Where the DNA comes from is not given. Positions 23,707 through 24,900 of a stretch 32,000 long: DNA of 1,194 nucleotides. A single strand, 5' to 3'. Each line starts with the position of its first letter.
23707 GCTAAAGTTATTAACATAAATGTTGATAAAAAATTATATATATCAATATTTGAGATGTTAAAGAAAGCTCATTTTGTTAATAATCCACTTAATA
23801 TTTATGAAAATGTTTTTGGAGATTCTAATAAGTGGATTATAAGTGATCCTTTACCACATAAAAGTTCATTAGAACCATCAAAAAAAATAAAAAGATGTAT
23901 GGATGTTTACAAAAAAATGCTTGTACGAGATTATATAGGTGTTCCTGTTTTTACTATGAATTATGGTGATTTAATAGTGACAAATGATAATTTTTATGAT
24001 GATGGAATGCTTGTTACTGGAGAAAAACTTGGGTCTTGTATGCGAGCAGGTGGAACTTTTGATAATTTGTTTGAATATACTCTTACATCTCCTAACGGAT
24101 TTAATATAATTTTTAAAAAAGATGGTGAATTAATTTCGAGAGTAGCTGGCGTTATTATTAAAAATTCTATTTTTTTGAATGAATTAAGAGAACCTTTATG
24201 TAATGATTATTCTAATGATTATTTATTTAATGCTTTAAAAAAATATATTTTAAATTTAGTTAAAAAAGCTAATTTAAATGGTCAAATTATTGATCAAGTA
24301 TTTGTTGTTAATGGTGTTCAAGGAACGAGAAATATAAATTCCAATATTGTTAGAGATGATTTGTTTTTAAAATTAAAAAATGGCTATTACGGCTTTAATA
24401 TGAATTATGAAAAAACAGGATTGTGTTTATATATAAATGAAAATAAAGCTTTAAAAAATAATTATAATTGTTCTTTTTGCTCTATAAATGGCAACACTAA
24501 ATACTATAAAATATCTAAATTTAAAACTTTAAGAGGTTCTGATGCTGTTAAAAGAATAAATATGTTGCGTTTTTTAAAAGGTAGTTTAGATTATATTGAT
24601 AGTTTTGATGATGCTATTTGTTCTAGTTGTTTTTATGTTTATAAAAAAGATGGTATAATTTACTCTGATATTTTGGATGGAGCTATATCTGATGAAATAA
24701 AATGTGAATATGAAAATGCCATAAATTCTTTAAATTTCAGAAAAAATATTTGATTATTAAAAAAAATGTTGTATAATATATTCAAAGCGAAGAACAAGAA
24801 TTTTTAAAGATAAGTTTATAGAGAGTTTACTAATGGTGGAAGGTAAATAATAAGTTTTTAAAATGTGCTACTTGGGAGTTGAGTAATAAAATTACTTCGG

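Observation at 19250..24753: Two translationally coupled, mutually paralogous giant ORFs of unassignable family between zupT and the alaS T-box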

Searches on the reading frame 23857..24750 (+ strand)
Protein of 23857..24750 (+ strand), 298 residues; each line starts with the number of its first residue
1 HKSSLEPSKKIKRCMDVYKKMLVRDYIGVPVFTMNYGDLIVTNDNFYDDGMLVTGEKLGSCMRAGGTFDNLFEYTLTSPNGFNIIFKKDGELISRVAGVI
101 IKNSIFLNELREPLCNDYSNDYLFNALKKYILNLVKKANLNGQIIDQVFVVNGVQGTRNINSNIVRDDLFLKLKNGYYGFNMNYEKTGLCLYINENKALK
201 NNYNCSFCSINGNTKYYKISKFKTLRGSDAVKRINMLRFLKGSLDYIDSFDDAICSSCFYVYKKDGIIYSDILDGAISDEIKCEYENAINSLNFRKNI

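Call 44: find_homologous_proteins(query=A5, max_evalue=0.001)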
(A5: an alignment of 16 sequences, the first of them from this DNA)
Query A5 (16 sequences) (298 aa, profile of the alignment): 34 proteins with E <= 0.001 among 6489 candidates.
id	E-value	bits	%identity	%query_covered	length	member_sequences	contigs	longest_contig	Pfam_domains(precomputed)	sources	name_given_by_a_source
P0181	5.3e-111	389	37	43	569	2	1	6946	-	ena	-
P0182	8.2e-111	388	27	80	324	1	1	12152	-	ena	-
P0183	2.7e-109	383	36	43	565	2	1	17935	-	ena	-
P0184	2.9e-109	383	31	48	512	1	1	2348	-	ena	-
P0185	4.0e-108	379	29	76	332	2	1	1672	-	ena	-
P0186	2.8e-107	377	35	42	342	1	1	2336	-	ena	-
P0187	1.0e-106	375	38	33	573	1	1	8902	-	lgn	-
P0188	2.2e-105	370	33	42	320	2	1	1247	-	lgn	-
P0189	1.5e-100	355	39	36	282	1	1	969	-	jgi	jgi:hypothetical protein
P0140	4.9e-100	353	37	39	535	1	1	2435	-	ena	-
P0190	4.6e-98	346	33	45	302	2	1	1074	-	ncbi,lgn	-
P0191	1.0e-97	345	39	44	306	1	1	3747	-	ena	-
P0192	5.3e-97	343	33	34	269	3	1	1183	-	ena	-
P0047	1.3e-96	342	28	78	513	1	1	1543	-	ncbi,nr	ncbi:MAG: hypothetical protein J6X03_05435, partial [Bacilli bacterium]|nr:hypothetical protein [Bac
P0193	2.4e-96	341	39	42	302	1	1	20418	-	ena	-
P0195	6.7e-95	336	34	43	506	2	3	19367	-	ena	-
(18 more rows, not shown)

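Call 45: search_solved_structures(query=A5, max_evalue=10)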
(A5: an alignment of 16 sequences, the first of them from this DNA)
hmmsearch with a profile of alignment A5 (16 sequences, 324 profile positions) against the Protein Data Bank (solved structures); distinct sequences matched with E-value up to 10: 2.
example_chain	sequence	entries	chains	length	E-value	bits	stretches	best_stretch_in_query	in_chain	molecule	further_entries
3d3y_A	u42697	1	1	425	0.3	13.4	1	209-294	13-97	Uncharacterized protein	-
3lh5_A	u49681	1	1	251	1.1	11.5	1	209-290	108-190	Tight junction protein ZO-1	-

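Call 48: find_encoding_contigs(protein=P0193, flank=10000, max_places=2)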
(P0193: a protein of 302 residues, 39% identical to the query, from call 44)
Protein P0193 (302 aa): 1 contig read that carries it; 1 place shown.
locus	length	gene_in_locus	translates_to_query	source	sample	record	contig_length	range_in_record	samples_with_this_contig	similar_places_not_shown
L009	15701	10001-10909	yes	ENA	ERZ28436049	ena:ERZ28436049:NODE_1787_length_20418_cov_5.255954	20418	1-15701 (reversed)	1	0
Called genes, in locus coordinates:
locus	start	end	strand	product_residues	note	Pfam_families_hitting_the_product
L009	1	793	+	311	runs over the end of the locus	PF10298:WhiA_N, PF14527:LAGLIDADG_WhiA, PF02650:HTH_WhiA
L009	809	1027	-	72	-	-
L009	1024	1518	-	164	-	-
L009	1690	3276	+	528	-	-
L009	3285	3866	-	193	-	PF00574:CLP_protease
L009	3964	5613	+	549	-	PF00485:PRK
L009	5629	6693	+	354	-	PF00044:Gp_dh_N, PF02800:Gp_dh_C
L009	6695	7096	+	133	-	-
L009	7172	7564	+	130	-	-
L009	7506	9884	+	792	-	-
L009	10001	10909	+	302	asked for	-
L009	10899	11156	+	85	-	-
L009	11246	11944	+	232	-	PF00005:ABC_tran, PF13401:AAA_22 (weak), PF13304:AAA_21 (faint)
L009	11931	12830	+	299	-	PF18075:FtsX_ECD, PF02687:FtsX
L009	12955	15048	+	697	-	PF05621:TniB (weak), PF23569:NBD_SMAX1, PF00004:AAA, PF17871:AAA_lid_9, PF00004:AAA, PF07724:AAA_2, PF07728:AAA_5, PF10431:ClpB_D2-small, +7 more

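Call 49: find_encoding_contigs(protein=P0183, flank=10000, max_places=2)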
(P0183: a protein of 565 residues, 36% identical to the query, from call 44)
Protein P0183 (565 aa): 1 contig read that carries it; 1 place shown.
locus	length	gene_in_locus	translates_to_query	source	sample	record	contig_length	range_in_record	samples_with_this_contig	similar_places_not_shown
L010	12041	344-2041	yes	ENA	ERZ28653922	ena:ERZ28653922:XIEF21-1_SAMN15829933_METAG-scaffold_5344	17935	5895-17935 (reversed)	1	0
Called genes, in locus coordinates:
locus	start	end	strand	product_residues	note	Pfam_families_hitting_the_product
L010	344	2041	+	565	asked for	-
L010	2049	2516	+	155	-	PF00583:Acetyltransf_1, PF13673:Acetyltransf_10, PF13508:Acetyltransf_7, PF08445:FR47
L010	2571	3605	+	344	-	PF00768:Peptidase_S11, PF13354:Beta-lactamase2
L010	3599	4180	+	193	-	PF07670:Gate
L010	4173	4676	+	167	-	PF07670:Gate (weak)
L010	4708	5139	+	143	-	-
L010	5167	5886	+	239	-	PF01479:S4, PF00849:PseudoU_synth_2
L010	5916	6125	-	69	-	PF13459:Fer4_15, PF13370:Fer4_13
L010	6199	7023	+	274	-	-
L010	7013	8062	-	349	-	PF03845:Spore_permease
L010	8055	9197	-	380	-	PF25198:Spore_GerAC_N, PF05504:Spore_GerAC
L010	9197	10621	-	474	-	PF03323:GerA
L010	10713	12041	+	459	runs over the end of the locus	PF01546:Peptidase_M20, PF07687:M20_dimer (weak)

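Call 50: find_encoding_contigs(protein=P0195, flank=10000, max_places=2)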
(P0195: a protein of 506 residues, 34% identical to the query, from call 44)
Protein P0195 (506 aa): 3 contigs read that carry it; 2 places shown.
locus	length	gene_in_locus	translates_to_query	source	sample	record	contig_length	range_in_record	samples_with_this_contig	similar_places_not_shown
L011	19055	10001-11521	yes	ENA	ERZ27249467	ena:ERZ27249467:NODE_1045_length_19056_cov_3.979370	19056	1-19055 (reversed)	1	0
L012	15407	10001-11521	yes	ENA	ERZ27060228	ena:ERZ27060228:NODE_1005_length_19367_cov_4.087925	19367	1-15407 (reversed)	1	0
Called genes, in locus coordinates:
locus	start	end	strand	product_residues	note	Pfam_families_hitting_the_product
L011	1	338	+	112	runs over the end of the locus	?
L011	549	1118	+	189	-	-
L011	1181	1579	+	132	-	PF03703:bPH_2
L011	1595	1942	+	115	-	-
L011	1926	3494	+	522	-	-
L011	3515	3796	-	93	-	-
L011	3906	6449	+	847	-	PF00690:Cation_ATPase_N, PF00122:E1-E2_ATPase, PF00702:Hydrolase, PF13246:Cation_ATPase, PF00689:Cation_ATPase_C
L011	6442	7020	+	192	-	-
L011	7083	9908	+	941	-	-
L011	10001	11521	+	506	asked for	-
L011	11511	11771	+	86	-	-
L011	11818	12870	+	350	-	PF00768:Peptidase_S11, PF13354:Beta-lactamase2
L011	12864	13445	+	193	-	PF07670:Gate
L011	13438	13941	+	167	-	PF07670:Gate (weak)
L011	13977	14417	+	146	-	-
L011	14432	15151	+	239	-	PF01479:S4, PF00849:PseudoU_synth_2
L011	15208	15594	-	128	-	-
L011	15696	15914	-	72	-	PF00037:Fer4 (faint), PF13459:Fer4_15, PF13370:Fer4_13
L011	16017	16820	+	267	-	-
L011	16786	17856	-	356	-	PF03845:Spore_permease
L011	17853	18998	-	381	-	PF25198:Spore_GerAC_N, PF05504:Spore_GerAC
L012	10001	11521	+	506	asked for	-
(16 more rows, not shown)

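Call 68: search_protein_families(library=pfam, alignment_id=A5, max_evalue=10)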
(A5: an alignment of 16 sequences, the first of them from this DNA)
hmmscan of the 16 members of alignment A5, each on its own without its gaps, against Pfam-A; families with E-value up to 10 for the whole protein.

A. member 1, seq(298 aa): 2 families
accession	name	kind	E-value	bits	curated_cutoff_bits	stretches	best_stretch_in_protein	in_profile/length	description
PF22728.1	NCH1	-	0.0081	16.4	27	1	109-160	52-103/173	NACHT C-terminal Helical domain 1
PF23674.1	RYYR-CCHC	-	0.12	12.8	27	1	190-243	13-66/79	RYYR-CCHC domain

B. families by the number of members that match (of 16 scanned): 14 families
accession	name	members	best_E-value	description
PF22728.1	NCH1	1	0.0081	NACHT C-terminal Helical domain 1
PF06044.18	DpnI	1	0.031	Dam-replacing family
PF18489.6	Alpha_Helical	1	0.037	Alpha helical domain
PF00941.27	FAD_binding_5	1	0.093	FAD binding domain in molybdopterin dehydrogenase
PF17583.7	DUF5484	1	0.095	Family of unknown function (DUF5484)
PF22185.1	AF_0924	1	0.1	Uncharacterized protein AF_0924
PF23674.1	RYYR-CCHC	1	0.12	RYYR-CCHC domain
PF16494.10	Na_Ca_ex_C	1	0.12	C-terminal extension of sodium/calcium exchanger domain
PF06148.17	COG2_N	1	0.13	COG2 N-terminal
PF25368.1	PUB10_N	1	0.14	PUB10-like, N-terminal domain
PF14436.11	EndoU_bacteria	1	0.16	Bacterial EndoU nuclease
PF00136.26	DNA_pol_B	1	0.2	DNA polymerase family B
PF13971.11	Mei4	1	0.23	Meiosis-specific protein Mei4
PF20845.2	Pcf11_helical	1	0.98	Pre-mRNA cleavage complex 2 protein Pcf11, alpha-helical domain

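Call 97: find_related_loci(query=A5, collection=metagenome_contigs, flank=8000)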
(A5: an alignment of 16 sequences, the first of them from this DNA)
Query A5 (298 aa) in metagenome_contigs; peptide patterns used: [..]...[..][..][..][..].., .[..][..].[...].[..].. (x = any residue, [..] = any of these).
223 stretches matched a pattern; 112 encode a relative of the query (tblastn E <= 1e-3); the best 80 are kept; 80 distinct loci.
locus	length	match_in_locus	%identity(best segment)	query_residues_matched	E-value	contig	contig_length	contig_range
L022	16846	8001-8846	50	1-298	6e-89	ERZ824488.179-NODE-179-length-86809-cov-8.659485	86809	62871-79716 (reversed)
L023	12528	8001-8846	50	1-298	1e-88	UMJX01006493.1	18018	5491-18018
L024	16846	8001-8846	50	1-298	2e-88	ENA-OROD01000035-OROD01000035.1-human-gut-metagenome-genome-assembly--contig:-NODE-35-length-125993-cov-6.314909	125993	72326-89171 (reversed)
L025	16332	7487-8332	50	1-298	2e-88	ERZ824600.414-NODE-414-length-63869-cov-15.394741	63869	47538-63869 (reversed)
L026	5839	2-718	54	44-298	2e-70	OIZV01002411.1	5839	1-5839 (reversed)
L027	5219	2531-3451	28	1-292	5e-24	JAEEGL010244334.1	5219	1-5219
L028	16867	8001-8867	29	1-274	1e-22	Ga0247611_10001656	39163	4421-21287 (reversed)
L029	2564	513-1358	28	10-274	2e-20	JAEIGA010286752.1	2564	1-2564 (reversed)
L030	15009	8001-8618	32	9-205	8e-20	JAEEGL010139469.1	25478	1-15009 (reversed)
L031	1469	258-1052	28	24-274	7e-20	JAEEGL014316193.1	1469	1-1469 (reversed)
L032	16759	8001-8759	28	1-248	2e-19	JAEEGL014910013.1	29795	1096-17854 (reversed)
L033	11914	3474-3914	34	1-140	2e-19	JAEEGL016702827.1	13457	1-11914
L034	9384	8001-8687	30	1-217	4e-19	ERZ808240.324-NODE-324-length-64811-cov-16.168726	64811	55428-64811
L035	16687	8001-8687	27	18-244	5e-19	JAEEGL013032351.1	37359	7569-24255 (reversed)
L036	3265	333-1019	27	18-244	4e-19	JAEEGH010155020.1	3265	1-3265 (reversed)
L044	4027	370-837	32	3-152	4e-18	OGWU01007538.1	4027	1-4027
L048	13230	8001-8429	38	8-136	1e-17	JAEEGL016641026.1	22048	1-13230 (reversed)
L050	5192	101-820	30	20-251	7e-18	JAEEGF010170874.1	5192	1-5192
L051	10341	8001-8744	26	1-243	2e-17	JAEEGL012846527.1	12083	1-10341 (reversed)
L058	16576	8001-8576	32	9-191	1e-16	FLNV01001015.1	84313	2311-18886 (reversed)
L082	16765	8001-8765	28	3-250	2e-16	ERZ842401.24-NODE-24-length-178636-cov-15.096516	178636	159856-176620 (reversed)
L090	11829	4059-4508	31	10-153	2e-14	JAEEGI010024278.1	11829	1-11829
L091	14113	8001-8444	32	3-140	2e-14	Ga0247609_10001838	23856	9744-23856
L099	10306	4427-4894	31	2-150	5e-14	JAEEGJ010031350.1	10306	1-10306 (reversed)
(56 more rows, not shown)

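Call 98: find_related_loci(query=A5, collection=viral_contigs, flank=8000)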
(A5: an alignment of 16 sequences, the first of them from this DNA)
Query A5 (298 aa) in viral_contigs; peptide patterns used: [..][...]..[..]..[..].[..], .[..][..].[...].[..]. (x = any residue, [..] = any of these).
100 stretches matched a pattern, but none encodes a relative of the query by tblastn (E <= 1e-3).

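Call 109: search_protein_families(library=pfam, proteins=[L099:1366-1929:+, L050:1252-2118:+, L051:1377-3107:+, L091:9290-10036:+, L048:11004-11705:+, L082:10059-11672:+, L058:4244-4669:+, L090:6113-6652:+, L044:2266-3474:+, L099:8115-9314:+], max_evalue=0.001)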
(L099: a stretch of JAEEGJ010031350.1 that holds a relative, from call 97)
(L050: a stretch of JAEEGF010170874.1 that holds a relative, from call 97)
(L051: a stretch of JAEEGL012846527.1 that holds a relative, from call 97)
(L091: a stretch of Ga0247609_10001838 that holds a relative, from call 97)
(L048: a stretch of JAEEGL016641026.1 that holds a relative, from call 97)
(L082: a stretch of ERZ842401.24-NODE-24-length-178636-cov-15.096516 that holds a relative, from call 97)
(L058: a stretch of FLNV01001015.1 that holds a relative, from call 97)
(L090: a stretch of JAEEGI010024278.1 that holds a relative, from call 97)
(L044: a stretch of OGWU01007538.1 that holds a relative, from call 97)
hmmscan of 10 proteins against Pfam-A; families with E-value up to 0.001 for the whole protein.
L099:1366-1929:+ (188 aa): 3 families
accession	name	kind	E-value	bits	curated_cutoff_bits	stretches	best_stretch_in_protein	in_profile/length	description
PF08207.18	EFP_N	-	4.5e-25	87.9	23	1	7-63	2-58/58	Elongation factor P (EF-P) KOW-like domain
PF01132.26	EFP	-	9.5e-25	86.8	27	1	71-124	1-54/54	Elongation factor P (EF-P) OB domain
PF09285.17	Elong-fact-P_C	-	4.3e-22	78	25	1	132-187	1-56/56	Elongation factor P, C-terminal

L050:1252-2118:+ (289 aa): 1 family
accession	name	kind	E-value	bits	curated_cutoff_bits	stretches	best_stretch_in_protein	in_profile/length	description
PF01048.26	PNP_UDP_1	-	1.3e-41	143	25.1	1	56-259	1-202/233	Phosphorylase superfamily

L051:1377-3107:+ (577 aa): 4 families
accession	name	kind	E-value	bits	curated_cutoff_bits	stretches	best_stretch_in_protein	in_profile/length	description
PF00005.33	ABC_tran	-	2.2e-28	100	25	1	354-503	1-137/137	ABC transporter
PF00664.28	ABC_membrane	-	7.3e-21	75.5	28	1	22-284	2-267/274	ABC transporter transmembrane region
PF02463.25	SMC_N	-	3.6e-08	33.5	40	1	365-542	25-208/220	RecF/RecN/SMC N terminal domain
PF09818.15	ABC_ATPase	-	0.00017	21.2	23.2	0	448-536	132-218/283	P-loop domain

L091:9290-10036:+ (249 aa): 7 families
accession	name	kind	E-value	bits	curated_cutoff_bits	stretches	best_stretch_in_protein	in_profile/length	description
PF00561.26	Abhydrolase_1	-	1.1e-30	107.6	25.8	2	28-123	2-102/245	alpha/beta hydrolase fold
PF12146.15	Hydrolase_4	-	1.2e-16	61.2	27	1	29-235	7-237/239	Serine aminopeptidase, S33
PF12697.13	Abhydrolase_6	-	7e-14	53.4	26.3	1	29-235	1-209/217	Alpha/beta hydrolase family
PF06342.18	DUF1057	-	9.6e-06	25.3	21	1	29-215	38-234/297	Alpha/beta hydrolase of unknown function (DUF1057)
PF06028.17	DUF915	-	1.9e-05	24.6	22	0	82-125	93-143/255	Alpha/beta hydrolase of unknown function (DUF915)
PF20408.4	Abhydrolase_11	-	0.00017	21.9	27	0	76-143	62-127/193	Alpha/beta hydrolase domain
PF01738.24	DLH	-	0.0006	19.9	21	0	183-230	135-186/217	Dienelactone hydrolase family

L048:11004-11705:+ (234 aa): 1 family
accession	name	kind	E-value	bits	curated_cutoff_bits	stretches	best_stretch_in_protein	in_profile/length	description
PF01027.25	Bax1-I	-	8.1e-43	147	34.1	1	22-229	2-207/207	Inhibitor of apoptosis-promoting Bax1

L082:10059-11672:+ (538 aa): 2 families
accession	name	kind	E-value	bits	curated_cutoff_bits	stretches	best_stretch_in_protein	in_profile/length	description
PF08245.18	Mur_ligase_M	-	8.9e-42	143.7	24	1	189-378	1-199/200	Mur ligase middle domain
PF02875.26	Mur_ligase_C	-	1.3e-08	36.2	28.4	1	401-520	1-122/127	Mur ligase, glutamate ligase domain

L058:4244-4669:+ (142 aa): 2 families
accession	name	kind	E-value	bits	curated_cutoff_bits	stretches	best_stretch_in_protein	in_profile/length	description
PF00383.29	dCMP_cyt_deam_1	-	3.3e-15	56.3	25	1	12-111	4-94/102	Cytidine and deoxycytidylate deaminase zinc-binding region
PF08211.18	dCMP_cyt_deam_2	-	9.3e-06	26.3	25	1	11-56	40-84/130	Cytidine and deoxycytidylate deaminase zinc-binding region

L090:6113-6652:+ (180 aa): 0 families

L044:2266-3474:+ (403 aa): 6 families
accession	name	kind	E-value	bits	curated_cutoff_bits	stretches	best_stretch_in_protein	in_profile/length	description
PF20143.4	NAD_kinase_C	-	7.4e-21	74.6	23.7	1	274-384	14-123/126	ATP-NAD kinase C-terminal domain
PF12679.13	ABC2_membrane_2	-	1.4e-19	70.8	27.2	1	11-246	4-138/283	ABC-2 family transporter protein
PF12698.13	ABC2_membrane_3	-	7e-18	65.3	31.6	1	23-249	2-231/347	ABC-2 family transporter protein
PF12730.13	ABC2_membrane_4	-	2.5e-08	34.6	27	1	177-246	52-120/179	ABC-2 family transporter protein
PF13346.12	ABC2_membrane_5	-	6.2e-08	32.9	25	1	177-247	35-105/205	ABC-2 family transporter protein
PF01061.29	ABC2_membrane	-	3.3e-06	27.2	26.9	1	169-243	38-118/211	ABC-2 type transporter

L099:8115-9314:+ (400 aa): 5 families
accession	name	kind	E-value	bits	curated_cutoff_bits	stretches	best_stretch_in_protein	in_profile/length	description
PF07478.18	Dala_Dala_lig_C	-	8.4e-46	156.5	24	1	146-351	2-185/204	D-ala D-ala ligase C-terminus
PF01820.27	Dala_Dala_lig_N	-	4.3e-30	105.1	34.6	1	3-128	1-121/121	D-ala D-ala ligase N-terminus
PF02786.22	CPSase_L_D2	-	3.2e-14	53.4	19.8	1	138-239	1-104/211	Carbamoyl-phosphate synthase L chain, ATP binding domain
PF02222.28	ATP-grasp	-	1.5e-10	41.5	27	1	146-236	3-88/179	ATP-grasp domain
PF01071.24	GARS_A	-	3.7e-06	27.3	27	1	138-235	2-99/194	Phosphoribosylglycinamide synthetase, ATP-grasp (A) domain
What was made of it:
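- Neighbours of canonical members are EF-P, PNP, MurF, Ddl and FtsEX (calls 48, 109).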
